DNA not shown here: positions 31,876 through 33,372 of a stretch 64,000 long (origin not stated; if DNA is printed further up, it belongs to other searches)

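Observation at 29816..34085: DeoR-regulated operon combining a cytoplasmic DegT sugar aminotransferase with a periplasmic Gfo/Idh/MocA 3-dehydrogenase and a DUF1080 3-keto-glycoside hydrolase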

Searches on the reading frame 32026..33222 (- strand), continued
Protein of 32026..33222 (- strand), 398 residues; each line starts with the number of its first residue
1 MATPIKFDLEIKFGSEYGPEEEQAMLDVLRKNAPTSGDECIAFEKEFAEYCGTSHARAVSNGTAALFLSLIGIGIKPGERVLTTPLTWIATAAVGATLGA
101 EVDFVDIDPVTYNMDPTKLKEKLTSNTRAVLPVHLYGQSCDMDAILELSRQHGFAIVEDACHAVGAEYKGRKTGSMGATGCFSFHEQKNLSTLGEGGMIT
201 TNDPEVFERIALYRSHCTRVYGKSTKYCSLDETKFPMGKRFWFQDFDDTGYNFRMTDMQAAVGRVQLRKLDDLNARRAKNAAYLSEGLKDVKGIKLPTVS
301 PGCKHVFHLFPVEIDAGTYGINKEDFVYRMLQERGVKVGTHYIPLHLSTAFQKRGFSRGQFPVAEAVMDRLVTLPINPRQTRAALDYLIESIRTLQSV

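Call 16: search_protein_families(library=ncbifam, proteins=[L006:5691-7103:+, L006:7100-8008:+, L006:3278-4783:-, L006:1642-3183:-, L006:9213-9932:+, L006:4787-5587:-], max_evalue=0.00001)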
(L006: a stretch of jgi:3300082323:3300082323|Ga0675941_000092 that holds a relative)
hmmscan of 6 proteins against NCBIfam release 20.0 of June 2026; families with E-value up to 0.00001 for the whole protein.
L006:5691-7103:+ (470 aa): 10 families
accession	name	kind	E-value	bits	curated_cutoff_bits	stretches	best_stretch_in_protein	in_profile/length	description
TIGR00881.1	2A0104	subfamily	5.5e-46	157.3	407.75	1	47-424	2-370/379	phosphoglycerate transporter protein PgtP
TIGR00712.1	glpT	equivalog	3.9e-37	128.4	632.55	1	37-454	26-434/440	glycerol-3-phosphate transporter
NF008433.0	PRK11273.1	equivalog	1.1e-34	120.4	748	1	37-424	26-408/452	glycerol-3-phosphate transporter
NF008661.1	PRK11663.1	subfamily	2.1e-32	112.7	564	1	33-425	23-405/439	MFS transporter family glucose-6-phosphate receptor UhpC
NF007107.1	PRK09556.1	equivalog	1.7e-22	80.1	497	1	40-408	30-393/469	hexose-6-phosphate:phosphate antiporter UhpT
NF047787.1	PhglyTportPgtP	equivalog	3.7e-22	78.7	750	1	35-389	24-375/451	phosphoglycerate transporter PgtP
TIGR00893.1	2A0114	subfamily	4.7e-17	62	395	1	83-423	32-370/399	D-galactonate transporter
TIGR00895.1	2A0115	subfamily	3.1e-16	59.3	418.55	1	85-424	57-398/398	aromatic acid/H+ symport family MFS transporter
TIGR00880.1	2_A_01_02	superfamily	2e-09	37.7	131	1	87-219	1-129/141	multidrug resistance protein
NF002982.0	PRK03699.1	equivalog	8.2e-06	25.1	221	0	74-149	236-311/395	MFS transporter TsgA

L006:7100-8008:+ (302 aa): 5 families
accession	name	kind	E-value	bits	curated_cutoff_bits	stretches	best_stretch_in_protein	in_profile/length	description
TIGR01214.1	rmlD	equivalog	2.3e-47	161.5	224.05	1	4-294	1-283/285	dTDP-4-dehydrorhamnose reductase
NF007440.0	PRK09987.1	equivalog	2e-13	50.3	308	1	46-189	36-175/299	dTDP-4-dehydrorhamnose reductase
TIGR01179.1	galE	equivalog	3.3e-11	42.6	262.3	1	39-149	46-157/332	UDP-glucose 4-epimerase GalE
TIGR02197.1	heptose_epim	equivalog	9.2e-08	31.6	274.6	1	6-150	2-151/316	ADP-glyceromanno-heptose 6-epimerase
TIGR01181.1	dTDP_gluc_dehyt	equivalog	1.2e-06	27.9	365.1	1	40-148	49-162/321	dTDP-glucose 4,6-dehydratase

L006:3278-4783:- (501 aa): 5 families
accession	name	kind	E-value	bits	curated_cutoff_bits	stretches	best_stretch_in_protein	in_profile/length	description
NF007088.0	PRK09542.1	equivalog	5e-41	141.1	618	1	6-343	9-335/456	phosphomannomutase/phosphoglucomutase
TIGR03990.1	Arch_GlmM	equivalog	2.7e-34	118.8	439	1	7-416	2-394/444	phosphoglucosamine mutase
NF046027.1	PhglucPhmanMutPgmG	equivalog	3.8e-28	98.4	600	1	4-371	5-354/460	phosphoglucomutase/phosphomannomutase PgmG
NF011943.0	PRK15414.1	subfamily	1.7e-23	83.4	801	1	7-416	5-401/456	phosphomannomutase CpsG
TIGR01455.1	glmM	equivalog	1.1e-20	73.7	447.55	1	19-341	13-328/442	phosphoglucosamine mutase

L006:1642-3183:- (513 aa): 4 families
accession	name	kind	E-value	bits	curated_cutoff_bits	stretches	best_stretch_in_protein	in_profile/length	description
NF006989.0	PRK09454.1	equivalog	1.2e-61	208.2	264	2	37-133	11-107/251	glycerophosphodiester phosphodiesterase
NF053857.1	LysphglycPlipDStph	equivalog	8e-39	133.7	450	2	38-130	48-148/305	lysophosphatidylglycerol phospholipase D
NF008354.0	PRK11143.1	equivalog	2.3e-15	56.4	254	1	274-334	28-88/359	glycerophosphodiester phosphodiesterase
NF041304.3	AvrBs2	equivalog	4.4e-09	34.8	1000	0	38-94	271-330/716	type III secretion system effector avirulence protein AvrBs2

L006:9213-9932:+ (239 aa): 0 families

L006:4787-5587:- (266 aa): 10 families
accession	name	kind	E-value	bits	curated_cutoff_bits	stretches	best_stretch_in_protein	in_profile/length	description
NF041397.1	TranRegGlpR_Halo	equivalog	4.3e-51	174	300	1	17-262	5-250/253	HTH-type transcriptional regulator GlpR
NF040755.1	AgaR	equivalog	2.2e-48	164.6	260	1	17-261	6-253/256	transcriptional repressor AgaR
NF007316.0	PRK09802.1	equivalog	3.8e-44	150.9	351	1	1-262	1-265/269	DeoR family transcriptional regulator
NF007753.1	PRK10434.1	equivalog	2.1e-42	145.4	350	1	15-258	3-247/253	glucitol operon DNA-binding transcriptional repressor SrlR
NF008154.0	PRK10906.1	equivalog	6e-37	127.3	331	1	16-254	4-242/252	DeoR/GlpR family transcriptional regulator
NF040890.1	trans_reg_YgbI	equivalog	7.3e-37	127.2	400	1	18-258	6-246/253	DNA-binding transcriptional repressor YgbI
NF040887.2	trans_reg_YciT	exception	3e-32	112.2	450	1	15-257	1-239/246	DNA-binding transcriptional regulator YciT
NF007720.0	PRK10411.1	equivalog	1.6e-23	83.2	259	1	16-245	3-234/243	L-fucose operon activator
NF007961.0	PRK10681.1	equivalog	5.2e-22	78.5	244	1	36-256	26-245/252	DNA-binding transcriptional repressor DeoR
NF010034.0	PRK13509.1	equivalog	5.2e-21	75.2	244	1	17-246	5-233/251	HTH-type transcriptional regulator UlaR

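Call 17: search_solved_structures(query=L006:7100-8008:+, max_evalue=1e-8)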
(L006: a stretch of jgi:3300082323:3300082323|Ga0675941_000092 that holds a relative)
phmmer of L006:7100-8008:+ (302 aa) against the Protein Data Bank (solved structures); distinct sequences matched with E-value up to 1e-8: 14.
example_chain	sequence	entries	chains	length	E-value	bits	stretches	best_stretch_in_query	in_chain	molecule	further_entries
2ggs_A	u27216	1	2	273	5.3e-27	98.2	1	6-285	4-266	273aa long hypothetical dTDP-4-dehydrorhamnose reductase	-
2ydx_A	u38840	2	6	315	5.8e-26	94.8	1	1-277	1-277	METHIONINE ADENOSYLTRANSFERASE 2 SUBUNIT BETA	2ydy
4ndn_E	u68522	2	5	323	1.3e-25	93.7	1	3-277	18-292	Methionine adenosyltransferase 2 subunit beta | Isoform 2 of Methionine adenosyltransferase 2 subunit beta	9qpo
4ktt_E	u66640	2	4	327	1.3e-25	93.6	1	3-277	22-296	Methionine adenosyltransferase 2 subunit beta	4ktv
30gd_E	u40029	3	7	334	1.4e-25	93.5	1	3-277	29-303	Isoform 1 of Methionine adenosyltransferase 2 subunit beta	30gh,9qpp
1vl0_A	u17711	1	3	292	9e-19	71.2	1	47-272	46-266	DTDP-4-dehydrorhamnose reductase, rfbD ortholog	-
5u9c_A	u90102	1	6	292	3.5e-17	66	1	60-287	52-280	dTDP-4-dehydrorhamnose Reductase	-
3sc6_A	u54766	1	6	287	2e-16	63.5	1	46-290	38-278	dTDP-4-dehydrorhamnose reductase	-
4wpg_A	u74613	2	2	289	3.2e-15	59.6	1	47-275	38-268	dTDP-4-dehydrorhamnose reductase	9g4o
9gpi_D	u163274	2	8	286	1.4e-14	57.4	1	47-258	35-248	dTDP-4-dehydrorhamnose reductase, putative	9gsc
8g22_A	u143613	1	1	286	1.3e-13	54.3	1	46-276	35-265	dTDP-4-dehydrorhamnose reductase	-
1kbz_A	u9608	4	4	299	1.5e-12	50.7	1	54-260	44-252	dTDP-glucose oxidoreductase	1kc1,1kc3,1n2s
6kv9_A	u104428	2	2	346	1.2e-09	41.2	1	63-212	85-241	MoeE5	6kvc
8ctr_A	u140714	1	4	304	2e-09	40.5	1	34-240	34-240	dTDP-4-dehydrorhamnose reductase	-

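Call 21: search_protein_families(library=pfam, proteins=[L011:2994-4391:+, L074:6068-7264:+, L086:7554-9062:+, L074:12877-13896:+, L086:14763-15515:+, L074:14004-14828:+, L074:15731-16663:+, L038:3422-4825:-, L079:11231-12649:-, L042:3925-4815:-], max_evalue=0.00001)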
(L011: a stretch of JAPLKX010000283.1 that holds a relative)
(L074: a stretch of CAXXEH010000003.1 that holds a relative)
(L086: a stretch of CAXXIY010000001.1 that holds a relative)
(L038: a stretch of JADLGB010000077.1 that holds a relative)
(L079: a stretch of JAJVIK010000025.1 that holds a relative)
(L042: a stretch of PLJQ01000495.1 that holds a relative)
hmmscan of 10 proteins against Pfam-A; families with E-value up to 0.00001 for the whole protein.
L011:2994-4391:+ (465 aa): 2 families
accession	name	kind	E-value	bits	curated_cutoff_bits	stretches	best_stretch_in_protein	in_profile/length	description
PF00288.32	GHMP_kinases_N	-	2.9e-16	59.9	22.3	1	111-199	2-86/87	GHMP kinases N terminal domain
PF10509.15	GalKase_gal_bdg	-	1.6e-07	31.2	23.1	1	23-61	11-48/49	Galactokinase galactose-binding signature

L074:6068-7264:+ (398 aa): 1 family
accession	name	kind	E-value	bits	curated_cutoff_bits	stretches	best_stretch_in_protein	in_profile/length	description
PF07690.21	MFS_1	-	4.4e-24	85.5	33.4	1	11-350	1-344/347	Major Facilitator Superfamily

L086:7554-9062:+ (502 aa): 3 families
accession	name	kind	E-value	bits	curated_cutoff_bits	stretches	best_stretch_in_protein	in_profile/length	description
PF02879.22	PGM_PMM_II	-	5.1e-19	69.2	29.3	1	166-267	2-103/103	Phosphoglucomutase/phosphomannomutase, alpha/beta/alpha domain II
PF02878.22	PGM_PMM_I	-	2.9e-13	50.1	22.5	1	10-119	6-113/138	Phosphoglucomutase/phosphomannomutase, alpha/beta/alpha domain I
PF02880.22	PGM_PMM_III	-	8e-06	26.4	20.7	0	283-381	13-107/115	Phosphoglucomutase/phosphomannomutase, alpha/beta/alpha domain III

L074:12877-13896:+ (339 aa): 3 families
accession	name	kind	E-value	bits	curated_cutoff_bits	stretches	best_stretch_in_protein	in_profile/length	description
PF01408.29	GFO_IDH_MocA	-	1.8e-25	90.4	24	1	5-122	2-118/120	Oxidoreductase family, NAD-binding Rossmann fold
PF22725.1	GFO_IDH_MocA_C3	-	2.5e-16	60.2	27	1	133-258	2-123/124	GFO/IDH/MocA C-terminal domain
PF02894.22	GFO_IDH_MocA_C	-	1.4e-13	51.6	22.9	1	136-336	1-213/218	Oxidoreductase family, C-terminal alpha/beta domain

L086:14763-15515:+ (250 aa): 1 family
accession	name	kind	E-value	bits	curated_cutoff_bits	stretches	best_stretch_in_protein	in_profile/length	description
PF02585.22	PIG-L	-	2.5e-25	89.9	28.2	1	8-126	3-128/129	GlcNAc-PI de-N-acetylase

L074:14004-14828:+ (274 aa): 1 family
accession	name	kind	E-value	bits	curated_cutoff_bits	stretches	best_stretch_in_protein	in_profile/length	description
PF06439.18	3keto-disac_hyd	-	9.7e-29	101.2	26.8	1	43-270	4-185/187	3-keto-disaccharide hydrolase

L074:15731-16663:+ (310 aa): 0 families

L038:3422-4825:- (467 aa): 1 family
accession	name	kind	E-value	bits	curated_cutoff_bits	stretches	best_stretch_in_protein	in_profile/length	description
PF13088.12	BNR_2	-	1.4e-48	166.1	31.4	2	270-439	112-277/277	BNR repeat-like domain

L079:11231-12649:- (472 aa): 3 families
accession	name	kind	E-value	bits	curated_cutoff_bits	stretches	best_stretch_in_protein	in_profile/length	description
PF19051.5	GFO_IDH_MocA_C2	-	7e-26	91.7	23.3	2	221-293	27-102/254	Oxidoreductase family, C-terminal alpha/beta domain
PF01408.29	GFO_IDH_MocA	-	5.6e-15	56.5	24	1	70-193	2-119/120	Oxidoreductase family, NAD-binding Rossmann fold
PF22725.1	GFO_IDH_MocA_C3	-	2.4e-07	31.2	27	0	262-320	31-87/124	GFO/IDH/MocA C-terminal domain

L042:3925-4815:- (296 aa): 1 family
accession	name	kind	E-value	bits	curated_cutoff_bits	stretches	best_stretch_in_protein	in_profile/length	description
PF07963.17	N_methyl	-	9.6e-06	25.4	21.2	0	37-58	6-27/27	Prokaryotic N-terminal methylation motif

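Call 23: search_protein_families(library=pfam, proteins=[L074:3693-4574:-, L074:4967-5794:+, L074:11370-12773:+, L074:15731-16663:+, L074:16700-19714:+, L074:20100-21182:-, L074:1550-2338:+, L074:2351-2923:+], max_evalue=0.001)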
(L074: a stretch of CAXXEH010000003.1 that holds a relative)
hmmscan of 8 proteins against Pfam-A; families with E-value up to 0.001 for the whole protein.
L074:3693-4574:- (293 aa): 1 family
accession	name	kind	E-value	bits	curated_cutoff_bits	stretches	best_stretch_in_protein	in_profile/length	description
PF00112.29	Peptidase_C1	-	1.1e-12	49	20.7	1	47-262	1-200/220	Papain family cysteine protease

L074:4967-5794:+ (275 aa): 0 families

L074:11370-12773:+ (467 aa): 3 families
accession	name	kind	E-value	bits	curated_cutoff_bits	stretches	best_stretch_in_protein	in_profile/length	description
PF00288.32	GHMP_kinases_N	-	4.6e-16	59.2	22.3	1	113-201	2-86/87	GHMP kinases N terminal domain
PF08544.19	GHMP_kinases_C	-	6.9e-07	30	21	1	364-437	8-81/85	GHMP kinases C terminal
PF10509.15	GalKase_gal_bdg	-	1.3e-06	28.3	23.1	1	22-62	10-48/49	Galactokinase galactose-binding signature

L074:15731-16663:+ (310 aa): 0 families

L074:16700-19714:+ (1004 aa): 4 families
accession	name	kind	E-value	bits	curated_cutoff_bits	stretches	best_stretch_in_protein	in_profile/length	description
PF02836.23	Glyco_hydro_2_C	-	6.5e-16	58.8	21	1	314-544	2-211/302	Glycosyl hydrolases family 2, TIM barrel domain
PF02837.24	Glyco_hydro_2_N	-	2.9e-14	53.8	28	1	39-198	2-165/169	Glycosyl hydrolases family 2, sugar binding domain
PF00703.27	Glyco_hydro_2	-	4.2e-10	40.8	23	1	204-311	1-109/109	Glycosyl hydrolases family 2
PF22666.2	Glyco_hydro_2_N2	-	2e-06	28.4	27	1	88-162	50-123/167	Glycosyl hydrolase 2 galactose-binding domain-like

L074:20100-21182:- (360 aa): 2 families
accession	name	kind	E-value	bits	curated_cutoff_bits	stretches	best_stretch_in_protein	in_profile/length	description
PF13546.12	DDE_5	-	4.1e-06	27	27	1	78-188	166-269/272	DDE superfamily endonuclease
PF01609.27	DDE_Tnp_1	-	0.00025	21.3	23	1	73-267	62-189/200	Transposase DDE domain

L074:1550-2338:+ (262 aa): 2 families
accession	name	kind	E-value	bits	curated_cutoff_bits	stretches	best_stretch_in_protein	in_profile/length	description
PF00753.33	Lactamase_B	-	3.9e-16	60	22.7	1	18-89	4-76/196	Metallo-beta-lactamase superfamily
PF12706.13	Lactamase_B_2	-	4e-14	53.1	27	1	32-206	3-187/200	Beta-lactamase superfamily domain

L074:2351-2923:+ (190 aa): 5 families
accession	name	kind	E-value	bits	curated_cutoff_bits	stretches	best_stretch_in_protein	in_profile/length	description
PF13599.13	Pentapeptide_4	-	8.3e-27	93.5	38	3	28-85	5-62/78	Pentapeptide repeat region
PF00805.28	Pentapeptide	-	1.7e-16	59.9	20.2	1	116-154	1-39/40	Pentapeptide repeats (8 copies)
PF13576.12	Pentapeptide_3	-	6.1e-11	42.8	27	1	110-151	3-47/48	Pentapeptide repeats (9 copies)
PF23894.2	LD_SV2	-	3.7e-10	40.4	29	1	101-155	30-84/92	SV2A/B/C luminal domain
PF25296.1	Decapeptide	-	0.00064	20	45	0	108-154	7-53/74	Decapeptide repeat region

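Call 24: search_protein_families(library=ncbifam, proteins=[L074:4967-5794:+, L074:11370-12773:+, L074:15731-16663:+, L074:16700-19714:+, L074:12877-13896:+, L074:14877-15629:+, L074:6068-7264:+, L074:9098-9985:+], max_evalue=0.001)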
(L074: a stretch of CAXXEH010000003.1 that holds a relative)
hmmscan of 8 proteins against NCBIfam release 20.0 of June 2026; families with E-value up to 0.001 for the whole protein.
L074:4967-5794:+ (275 aa): 0 families

L074:11370-12773:+ (467 aa): 8 families
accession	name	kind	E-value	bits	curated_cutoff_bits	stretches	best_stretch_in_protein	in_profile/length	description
NF003472.0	PRK05101.1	equivalog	1.6e-40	139.2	499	2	26-251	21-230/382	galactokinase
NF003006.0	PRK03817.1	equivalog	4.8e-40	137.6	443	2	28-250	4-204/352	galactokinase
NF003705.0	PRK05322.1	equivalog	5.7e-34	117.5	385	2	29-211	23-191/388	galactokinase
TIGR00131.1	gal_kin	equivalog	2.5e-33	115.5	226.65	1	24-441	16-368/388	galactokinase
NF001816.0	PRK00555.1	equivalog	3.5e-24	85.4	509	2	30-250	7-211/363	galactokinase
TIGR00549.1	mevalon_kin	equivalog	1.3e-15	57.7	163.05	2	102-198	63-145/276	mevalonate kinase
NF003036.0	PRK03926.1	equivalog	1.1e-12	47.7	403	2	109-201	55-144/302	mevalonate kinase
TIGR01920.1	Shik_kin_archae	equivalog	0.00061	19.2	126.85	1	129-176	66-113/266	shikimate kinase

L074:15731-16663:+ (310 aa): 1 family
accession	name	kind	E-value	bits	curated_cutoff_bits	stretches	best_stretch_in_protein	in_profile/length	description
TIGR00502.1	nagB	equivalog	5.6e-07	29.1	236.9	1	88-293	51-235/259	glucosamine-6-phosphate deaminase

L074:16700-19714:+ (1004 aa): 12 families
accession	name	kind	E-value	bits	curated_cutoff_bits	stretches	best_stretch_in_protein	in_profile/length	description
NF041462.1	GalA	equivalog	2e-40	138.7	900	2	187-462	161-436/763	beta-galactosidase GalA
NF052611.1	beta_gal_Bga2A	equivalog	4.3e-34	117.7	999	1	83-462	110-483/1007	beta-galactosidase, LacZ type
NF041463.1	GalB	equivalog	5.8e-31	107.1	900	1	85-435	133-480/869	beta-galactosidase GalB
NF007538.0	PRK10150.1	equivalog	6.2e-31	107.3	544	1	34-434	8-421/607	beta-glucuronidase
NF049877.1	GlucurArabfur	equivalog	2.5e-29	101.5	1800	1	80-435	416-771/1400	beta-d-glucuronidase/beta-L-arabinofuranosidase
NF049890.1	Bet1-4galacdseBT4151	equivalog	3.8e-29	101.2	1500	1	69-391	91-403/952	exo-beta-1,4-galactosidase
NF007666.0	PRK10340.1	equivalog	1.1e-28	99.6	1284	1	98-459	120-472/1030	beta-galactosidase subunit alpha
NF007074.0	PRK09525.1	subfamily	1.5e-28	99.1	1221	1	82-461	116-487/1027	beta-galactosidase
NF050095.1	BetGlucuronLacZ4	equivalog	2.5e-26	92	950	1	98-433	71-407/666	beta-glucuronidase LacZ4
NF049891.1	Bet1-4galacdseBT4156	equivalog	6.2e-23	80.6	1700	1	90-433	81-407/946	exo-beta-1,4-galactosidase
NF041100.1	betagal_LacZ_Ttogales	equivalog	3.2e-21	74.8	2000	1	101-461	122-467/1090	beta-galactosidase LacZ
NF045579.1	rhamnoside_JR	domain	6.7e-05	23.1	50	1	84-158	38-110/123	glycosylhydrolase-like jelly roll fold domain-containing protein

L074:12877-13896:+ (339 aa): 9 families
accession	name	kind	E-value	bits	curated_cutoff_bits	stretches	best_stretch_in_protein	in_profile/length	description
TIGR04380.1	myo_inos_iolG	equivalog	5.3e-34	117.6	355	1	3-336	1-326/330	inositol 2-dehydrogenase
NF052479.1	LevoglcsnDh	equivalog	6e-23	81.1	650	1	1-204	1-212/386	levoglucosan dehydrogenase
NF008607.0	PRK11579.1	subfamily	6.6e-18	64.8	330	1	3-196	4-192/346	oxidoreductase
NF052679.1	InsChiInosDhIolG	equivalog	2.5e-17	63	540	1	5-257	4-247/343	bifunctional inositol 2-dehydrogenase/D-chiro-inositol 1-dehydrogenase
NF040723.1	UDP-GlcNAcDh_Arch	equivalog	2.6e-17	63.3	450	1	5-256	2-233/302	UDP-N-acetylglucosamine 3-dehydrogenase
NF041392.1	XylDh_Gfo6_Halo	equivalog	5.3e-14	51.8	350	1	9-265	22-281/350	D-xylose 1-dehydrogenase Gfo6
NF007574.0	PRK10206.1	equivalog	1.5e-13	50.6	352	1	38-194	38-188/345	oxidoreductase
NF058563.1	BT_2159_fam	equivalog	5e-12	45.5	650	1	5-148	2-144/350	disaccharide 3-dehydrogenase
NF058561.1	BT_2158_fam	equivalog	0.00086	18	750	0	14-147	43-177/487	glycoside 3-dehydrogenase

L074:14877-15629:+ (250 aa): 4 families
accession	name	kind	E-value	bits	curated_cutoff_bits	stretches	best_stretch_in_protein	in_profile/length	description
TIGR04001.1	thiol_BshB1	equivalog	1.4e-32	113.3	182.5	1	5-228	4-221/226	bacillithiol biosynthesis deacetylase BshB1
TIGR04000.1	thiol_BshB2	equivalog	1.5e-10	41.1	195.25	1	4-196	2-191/217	bacillithiol biosynthesis deacetylase BshB2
TIGR03445.1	mycothiol_MshB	equivalog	3.5e-06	27.1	224.35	0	8-45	3-40/284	N-acetyl-1-D-myo-inositol-2-amino-2-deoxy-alpha-D-glucopyranoside deacetylase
TIGR03446.1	mycothiol_Mca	equivalog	5.8e-06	26.1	277.15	1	5-69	3-74/283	mycothiol conjugate amidase Mca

L074:6068-7264:+ (398 aa): 4 families
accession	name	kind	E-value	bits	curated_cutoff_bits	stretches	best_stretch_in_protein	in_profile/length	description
TIGR00885.1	fucP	equivalog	8.1e-60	203.1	280.4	2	7-161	4-158/410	L-fucose:H+ symporter permease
TIGR01272.1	gluP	subfamily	7.7e-52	176.7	202.55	1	88-381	1-310/310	glucose/galactose MFS transporter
NF007524.0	PRK10133.1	equivalog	1.9e-49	168.7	427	2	6-160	26-180/438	L-fucose:H+ symporter permease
NF046060.1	NagP_SO3503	equivalog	3.1e-35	121.9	625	1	5-383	5-416/423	N-acetylglucosamine MFS transporter NagP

L074:9098-9985:+ (295 aa): 9 families
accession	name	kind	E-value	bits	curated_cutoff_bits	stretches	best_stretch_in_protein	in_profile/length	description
TIGR01214.1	rmlD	equivalog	1.4e-42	145.7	224.05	1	2-290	1-281/285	dTDP-4-dehydrorhamnose reductase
NF007440.0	PRK09987.1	equivalog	1.5e-14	54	308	1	58-185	50-173/299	dTDP-4-dehydrorhamnose reductase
TIGR01179.1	galE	equivalog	2e-08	33.5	262.3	1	45-150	53-160/332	UDP-glucose 4-epimerase GalE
NF042423.1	oxyalk_red_Shew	equivalog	1e-07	31.3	580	1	2-154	10-164/331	2-alkyl-3-oxoalkanoate reductase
TIGR02197.1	heptose_epim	equivalog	8.2e-07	28.5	274.6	1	5-148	3-151/316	ADP-glyceromanno-heptose 6-epimerase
NF042422.1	oxyalk_red_OleD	equivalog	2.2e-06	27.3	580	1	1-171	1-173/329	2-alkyl-3-oxoalkanoate reductase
TIGR01181.1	dTDP_gluc_dehyt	equivalog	8.4e-06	25.1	365.1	1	39-148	50-164/321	dTDP-glucose 4,6-dehydratase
TIGR03589.1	PseB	equivalog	0.00075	18.5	407.75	0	39-150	53-150/324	UDP-N-acetylglucosamine 4,6-dehydratase (inverting)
NF005539.0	PRK07201.1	equivalog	0.00087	18.1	549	0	64-167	79-183/657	SDR family oxidoreductase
